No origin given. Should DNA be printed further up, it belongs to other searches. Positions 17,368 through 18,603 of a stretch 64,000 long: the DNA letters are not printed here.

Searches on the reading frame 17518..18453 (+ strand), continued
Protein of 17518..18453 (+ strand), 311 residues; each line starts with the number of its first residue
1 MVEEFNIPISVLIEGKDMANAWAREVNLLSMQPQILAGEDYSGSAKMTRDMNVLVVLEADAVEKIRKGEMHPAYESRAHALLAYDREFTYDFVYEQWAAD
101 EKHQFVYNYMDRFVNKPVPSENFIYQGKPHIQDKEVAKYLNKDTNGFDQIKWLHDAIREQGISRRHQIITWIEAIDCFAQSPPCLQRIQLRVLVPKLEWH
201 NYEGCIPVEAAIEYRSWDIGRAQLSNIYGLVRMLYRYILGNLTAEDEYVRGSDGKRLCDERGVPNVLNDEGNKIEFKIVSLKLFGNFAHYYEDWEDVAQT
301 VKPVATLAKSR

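Call 60: find_related_loci(query=A1, collection=viral_contigs, flank=10000)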
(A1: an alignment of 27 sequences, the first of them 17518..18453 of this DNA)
Query A1 (311 aa) in viral_contigs; peptide patterns used: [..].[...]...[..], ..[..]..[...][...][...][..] (x = any residue, [..] = any of these).
460 stretches matched a pattern; 7 encode a relative of the query (tblastn E <= 1e-3); 7 distinct loci.
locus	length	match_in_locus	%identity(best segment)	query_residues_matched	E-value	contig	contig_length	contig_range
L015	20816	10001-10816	52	10-293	4e-87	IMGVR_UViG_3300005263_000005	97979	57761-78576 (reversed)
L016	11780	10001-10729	28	7-308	5e-28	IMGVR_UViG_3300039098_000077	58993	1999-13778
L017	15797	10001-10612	29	8-239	3e-21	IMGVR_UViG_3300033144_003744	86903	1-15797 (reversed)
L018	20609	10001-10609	28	9-239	8e-17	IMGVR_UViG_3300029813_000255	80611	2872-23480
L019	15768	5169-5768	26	13-239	2e-11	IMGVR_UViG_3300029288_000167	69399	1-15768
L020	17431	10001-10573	24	11-233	7e-9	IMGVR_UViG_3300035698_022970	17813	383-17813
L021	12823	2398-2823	30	120-254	2e-7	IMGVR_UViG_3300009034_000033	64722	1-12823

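Call 62: search_protein_families(library=pfam, proteins=[L005:7304-8992:+, L005:7144-7338:+, L005:4957-5634:+, L005:6470-7144:+, L005:5637-6425:+, L003:7062-7901:+, L012:740-1531:+, L011:4939-5544:+, L006:7472-8281:+, L003:7912-8292:+], max_evalue=0.01)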
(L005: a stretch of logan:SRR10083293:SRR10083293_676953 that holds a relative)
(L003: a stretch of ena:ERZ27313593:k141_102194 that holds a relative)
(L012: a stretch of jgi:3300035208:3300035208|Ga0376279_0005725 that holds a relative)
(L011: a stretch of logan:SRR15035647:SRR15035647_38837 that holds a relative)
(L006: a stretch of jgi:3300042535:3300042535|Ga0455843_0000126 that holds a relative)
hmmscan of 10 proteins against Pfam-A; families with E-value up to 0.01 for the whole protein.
L005:7304-8992:+ (562 aa): 1 family
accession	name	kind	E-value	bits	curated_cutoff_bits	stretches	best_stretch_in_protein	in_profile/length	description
PF01702.25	TGT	-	2.2e-07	30.7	26.3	1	95-374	77-353/357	Queuine tRNA-ribosyltransferase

L005:7144-7338:+ (64 aa): 0 families

L005:4957-5634:+ (225 aa): 1 family
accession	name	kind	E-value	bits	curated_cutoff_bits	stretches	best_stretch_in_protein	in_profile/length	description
PF01242.24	PTPS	-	1.3e-16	61.1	22.4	1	10-155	8-120/121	6-pyruvoyl tetrahydropterin synthase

L005:6470-7144:+ (224 aa): 2 families
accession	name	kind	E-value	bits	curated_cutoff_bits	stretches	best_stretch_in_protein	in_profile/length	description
PF01227.27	GTP_cyclohydroI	-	1.3e-53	181.5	27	1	51-222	4-178/179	GTP cyclohydrolase I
PF14489.11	QueF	-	0.00028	21.5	27.3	1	124-178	4-58/81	QueF-like protein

L005:5637-6425:+ (262 aa): 2 families
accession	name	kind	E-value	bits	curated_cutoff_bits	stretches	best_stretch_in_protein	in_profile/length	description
PF04055.27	Radical_SAM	-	4.2e-07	30.7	29.5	1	54-136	4-88/166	Radical SAM superfamily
PF13353.11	Fer4_12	-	0.00061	20.5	22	1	39-114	2-76/137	4Fe-4S single cluster domain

L003:7062-7901:+ (279 aa): 2 families
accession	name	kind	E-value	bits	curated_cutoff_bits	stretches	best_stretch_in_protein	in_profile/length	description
PF04055.27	Radical_SAM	-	4.3e-08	33.9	29.5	1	63-150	4-96/166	Radical SAM superfamily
PF13353.11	Fer4_12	-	0.0093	16.7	22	0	63-150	12-100/137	4Fe-4S single cluster domain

L012:740-1531:+ (263 aa): 0 families

L011:4939-5544:+ (201 aa): 2 families
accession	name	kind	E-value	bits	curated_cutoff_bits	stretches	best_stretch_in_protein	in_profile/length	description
PF13521.12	AAA_28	-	1.5e-13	51.7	27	1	4-166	1-160/164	AAA domain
PF03308.22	MeaB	-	0.0058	16.1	23.1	0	3-36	34-67/273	Methylmalonyl Co-A mutase-associated GTPase MeaB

L006:7472-8281:+ (269 aa): 2 families
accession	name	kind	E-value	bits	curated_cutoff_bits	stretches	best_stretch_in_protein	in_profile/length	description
PF04055.27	Radical_SAM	-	2.3e-07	31.6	29.5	1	57-147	1-96/166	Radical SAM superfamily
PF13353.11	Fer4_12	-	1.5e-06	29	22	1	44-123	1-81/137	4Fe-4S single cluster domain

L003:7912-8292:+ (126 aa): 0 families

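Call 65: list_cluster_members(proteins=[P0043, P0095, P0096, P0106, P0113, P0128, P0159, P0054, P0089, P0040])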
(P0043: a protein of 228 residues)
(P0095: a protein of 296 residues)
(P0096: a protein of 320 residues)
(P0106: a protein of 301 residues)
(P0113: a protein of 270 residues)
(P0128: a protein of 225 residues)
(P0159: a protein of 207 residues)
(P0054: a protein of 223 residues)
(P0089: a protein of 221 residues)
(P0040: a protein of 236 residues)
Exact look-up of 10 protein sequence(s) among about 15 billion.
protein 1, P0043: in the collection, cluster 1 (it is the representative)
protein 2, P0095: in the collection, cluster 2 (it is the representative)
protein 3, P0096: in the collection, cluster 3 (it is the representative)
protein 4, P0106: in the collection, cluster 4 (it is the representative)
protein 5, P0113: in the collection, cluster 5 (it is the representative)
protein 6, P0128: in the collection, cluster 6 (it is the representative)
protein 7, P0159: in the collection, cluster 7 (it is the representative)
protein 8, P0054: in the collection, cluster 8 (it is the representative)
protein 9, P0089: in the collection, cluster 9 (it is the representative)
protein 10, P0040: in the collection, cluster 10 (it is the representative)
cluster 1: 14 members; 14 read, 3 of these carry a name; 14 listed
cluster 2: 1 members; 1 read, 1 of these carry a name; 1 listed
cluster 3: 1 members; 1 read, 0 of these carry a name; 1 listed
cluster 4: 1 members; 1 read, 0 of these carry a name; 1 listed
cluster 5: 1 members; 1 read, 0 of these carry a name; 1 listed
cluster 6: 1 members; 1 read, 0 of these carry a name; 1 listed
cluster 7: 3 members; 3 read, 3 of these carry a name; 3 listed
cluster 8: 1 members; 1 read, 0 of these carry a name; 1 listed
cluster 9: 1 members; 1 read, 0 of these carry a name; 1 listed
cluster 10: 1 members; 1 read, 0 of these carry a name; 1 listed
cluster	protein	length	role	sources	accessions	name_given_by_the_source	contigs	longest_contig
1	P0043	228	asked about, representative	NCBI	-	-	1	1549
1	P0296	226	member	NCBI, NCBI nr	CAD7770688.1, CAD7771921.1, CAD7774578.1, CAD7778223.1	Putative thymidylate synthase [Candidatus Methanoperedenaceae archaeon GB50]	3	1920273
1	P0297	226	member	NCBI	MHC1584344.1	MAG: thymidylate synthase [Methanosarcinales archaeon]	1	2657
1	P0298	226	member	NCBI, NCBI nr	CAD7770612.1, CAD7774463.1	Putative thymidylate synthase [Candidatus Methanoperedenaceae archaeon GB37]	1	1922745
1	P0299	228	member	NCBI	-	-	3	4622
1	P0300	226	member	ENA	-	-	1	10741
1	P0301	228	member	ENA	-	-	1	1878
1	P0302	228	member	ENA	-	-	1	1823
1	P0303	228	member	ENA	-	-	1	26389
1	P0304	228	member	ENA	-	-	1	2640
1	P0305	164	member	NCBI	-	-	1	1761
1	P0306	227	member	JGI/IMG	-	-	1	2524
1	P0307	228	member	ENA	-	-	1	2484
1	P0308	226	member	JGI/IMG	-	-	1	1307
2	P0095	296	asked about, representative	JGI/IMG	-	thymidylate synthase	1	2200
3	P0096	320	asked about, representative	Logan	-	-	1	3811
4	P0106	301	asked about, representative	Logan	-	-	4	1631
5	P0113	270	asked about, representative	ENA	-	-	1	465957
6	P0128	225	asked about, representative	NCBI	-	-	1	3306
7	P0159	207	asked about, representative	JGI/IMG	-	thymidylate synthase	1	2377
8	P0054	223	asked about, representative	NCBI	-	-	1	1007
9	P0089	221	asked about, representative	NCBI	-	-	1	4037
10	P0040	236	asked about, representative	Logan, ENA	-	-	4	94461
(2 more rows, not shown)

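Call 67: find_encoding_contigs(protein=P0296, flank=8000, max_places=1)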
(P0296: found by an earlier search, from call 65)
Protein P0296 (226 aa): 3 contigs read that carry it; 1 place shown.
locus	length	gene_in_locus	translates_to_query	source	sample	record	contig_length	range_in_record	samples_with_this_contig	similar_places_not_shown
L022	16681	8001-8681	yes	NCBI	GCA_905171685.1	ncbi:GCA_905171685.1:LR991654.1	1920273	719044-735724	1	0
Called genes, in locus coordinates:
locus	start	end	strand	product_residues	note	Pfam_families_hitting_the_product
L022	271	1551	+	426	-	PF03463:eRF1_1, PF18854:baeRF_family10, PF03464:eRF1_2, PF18859:acVLRF1, PF03465:eRF1_3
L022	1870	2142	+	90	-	-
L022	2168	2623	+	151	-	-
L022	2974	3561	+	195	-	-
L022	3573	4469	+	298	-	-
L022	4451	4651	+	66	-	PF07705:CARDB (weak)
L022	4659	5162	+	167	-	PF07752:S-layer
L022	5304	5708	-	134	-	PF01131:Topoisom_bac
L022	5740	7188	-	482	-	PF01751:Toprim, PF01131:Topoisom_bac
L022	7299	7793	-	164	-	PF01242:PTPS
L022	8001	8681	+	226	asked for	PF00303:Thymidylat_synt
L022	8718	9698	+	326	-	PF00586:AIRS, PF02769:AIRS_C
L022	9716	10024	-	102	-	PF13513:HEAT_EZ (faint), PF02985:HEAT (faint), PF13646:HEAT_2, PF03130:HEAT_PBS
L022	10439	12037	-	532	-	PF02366:PMT, PF02516:STT3 (faint), PF13231:PMT_2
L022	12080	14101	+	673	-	PF00723:Glyco_hydro_15, PF22422:MGH1-like_GH (weak), PF00723:Glyco_hydro_15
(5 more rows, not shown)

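Call 71: fold_search(model_id=the predicted structure, library=viral)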
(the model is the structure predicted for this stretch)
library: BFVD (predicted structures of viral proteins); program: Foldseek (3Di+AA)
matches with E <= 10: 110; with E <= 0.001: 31
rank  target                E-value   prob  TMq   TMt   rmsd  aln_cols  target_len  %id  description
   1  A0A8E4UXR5            7.6e-10  1.00  0.54  0.48   6.4       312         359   12  Thymidylate synthase [Maribacter phage Colly_1]
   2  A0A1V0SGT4            1.9e-09  1.00  0.47  0.34   8.4       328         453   12  thymidylate synthase [Hokovirus HKV1]
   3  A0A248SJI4            7.6e-09  1.00  0.49  0.52   8.8       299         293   12  (no name in the UniProt tables at hand)
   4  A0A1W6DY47            8.6e-09  1.00  0.51  0.42  10.0       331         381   11  Putative thymidylate synthase [Aeromonas phage phiA8-29]
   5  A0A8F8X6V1            1.0e-08  1.00  0.47  0.32   9.3       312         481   13  (no name in the UniProt tables at hand)
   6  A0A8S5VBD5            2.5e-08  1.00  0.49  0.60   8.9       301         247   13  thymidylate synthase [Myoviridae sp. ctbEa13]
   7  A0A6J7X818            3.0e-08  1.00  0.48  0.53   9.4       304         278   10  Thymidylate synthase/dCMP hydroxymethylase domain containing protein [uncultured Caudovirales phage]
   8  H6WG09                3.2e-08  1.00  0.50  0.55   6.7       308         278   13  thymidylate synthase [Cyanophage S-TIM5]
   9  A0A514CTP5            1.0e-07  1.00  0.50  0.40   9.7       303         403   13  (no name in the UniProt tables at hand)
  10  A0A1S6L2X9            1.3e-07  1.00  0.51  0.44   8.4       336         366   13  Thymidylate synthase [Erwinia phage vB_EamM_Yoloswag]
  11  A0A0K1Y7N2            1.7e-07  1.00  0.51  0.27   8.6       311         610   15  (no name in the UniProt tables at hand)
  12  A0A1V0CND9            2.5e-07  1.00  0.51  0.53   9.9       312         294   14  (no name in the UniProt tables at hand)
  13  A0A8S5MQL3            2.8e-07  1.00  0.48  0.37   7.8       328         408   12  CMP/dCMP-type deaminase domain-containing protein [Myoviridae sp. ctOAa14]
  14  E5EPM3                3.2e-07  1.00  0.50  0.64   7.0       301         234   15  Gp42 dCMP hydroxymethylase [Acinetobacter phage Acj9]
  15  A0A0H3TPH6            6.0e-07  1.00  0.47  0.40   9.9       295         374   16  (no name in the UniProt tables at hand)
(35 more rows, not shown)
